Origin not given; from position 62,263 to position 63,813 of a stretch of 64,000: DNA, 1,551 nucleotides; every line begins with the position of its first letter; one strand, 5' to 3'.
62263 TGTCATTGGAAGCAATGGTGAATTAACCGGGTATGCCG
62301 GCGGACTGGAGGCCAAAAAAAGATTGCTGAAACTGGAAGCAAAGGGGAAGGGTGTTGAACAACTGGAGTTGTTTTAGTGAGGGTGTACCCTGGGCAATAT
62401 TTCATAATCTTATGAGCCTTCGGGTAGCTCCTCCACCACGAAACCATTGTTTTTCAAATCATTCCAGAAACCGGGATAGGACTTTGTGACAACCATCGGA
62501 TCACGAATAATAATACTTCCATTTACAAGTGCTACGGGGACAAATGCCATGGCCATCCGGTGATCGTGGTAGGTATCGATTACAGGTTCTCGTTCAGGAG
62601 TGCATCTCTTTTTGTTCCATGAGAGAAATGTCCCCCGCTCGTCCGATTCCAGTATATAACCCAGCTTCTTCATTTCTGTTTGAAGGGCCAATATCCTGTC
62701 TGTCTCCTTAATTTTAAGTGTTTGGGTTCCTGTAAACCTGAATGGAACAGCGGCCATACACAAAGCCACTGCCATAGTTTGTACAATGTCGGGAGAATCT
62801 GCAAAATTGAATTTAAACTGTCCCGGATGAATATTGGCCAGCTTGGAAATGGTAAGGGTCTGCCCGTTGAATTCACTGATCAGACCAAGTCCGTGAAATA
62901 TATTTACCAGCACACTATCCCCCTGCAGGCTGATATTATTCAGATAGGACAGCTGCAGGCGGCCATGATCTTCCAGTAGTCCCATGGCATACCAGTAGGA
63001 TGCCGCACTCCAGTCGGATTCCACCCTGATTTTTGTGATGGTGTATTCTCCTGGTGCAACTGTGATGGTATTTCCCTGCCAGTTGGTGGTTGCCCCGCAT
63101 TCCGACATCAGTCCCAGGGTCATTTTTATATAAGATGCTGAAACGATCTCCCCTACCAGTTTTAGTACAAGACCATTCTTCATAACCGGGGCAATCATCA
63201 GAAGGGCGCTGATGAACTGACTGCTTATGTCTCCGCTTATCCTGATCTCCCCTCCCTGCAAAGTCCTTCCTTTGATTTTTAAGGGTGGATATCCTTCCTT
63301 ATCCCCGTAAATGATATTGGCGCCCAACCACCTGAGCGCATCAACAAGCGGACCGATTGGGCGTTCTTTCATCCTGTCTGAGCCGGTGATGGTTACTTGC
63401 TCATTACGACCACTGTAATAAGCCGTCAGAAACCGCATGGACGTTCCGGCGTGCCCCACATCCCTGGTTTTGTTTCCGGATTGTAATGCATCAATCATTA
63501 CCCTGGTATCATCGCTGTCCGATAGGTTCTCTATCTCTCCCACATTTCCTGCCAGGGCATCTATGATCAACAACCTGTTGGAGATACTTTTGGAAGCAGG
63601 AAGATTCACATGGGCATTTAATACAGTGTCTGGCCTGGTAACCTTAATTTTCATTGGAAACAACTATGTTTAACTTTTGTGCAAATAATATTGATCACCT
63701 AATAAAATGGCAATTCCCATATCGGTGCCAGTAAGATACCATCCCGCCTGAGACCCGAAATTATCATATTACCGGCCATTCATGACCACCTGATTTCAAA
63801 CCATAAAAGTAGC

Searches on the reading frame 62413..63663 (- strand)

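Call 46: search_protein_families(library=pfam, proteins=[window:62413-63663:-], max_evalue=0.001)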
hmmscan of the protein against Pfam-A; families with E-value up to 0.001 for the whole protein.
window:62413-63663:- (417 aa): 1 family
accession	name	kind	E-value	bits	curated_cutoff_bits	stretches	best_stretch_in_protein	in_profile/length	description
PF00275.25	EPSP_synthase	-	6.1e-78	262.8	22.8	2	65-403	84-417/417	EPSP synthase (3-phosphoshikimate 1-carboxyvinyltransferase)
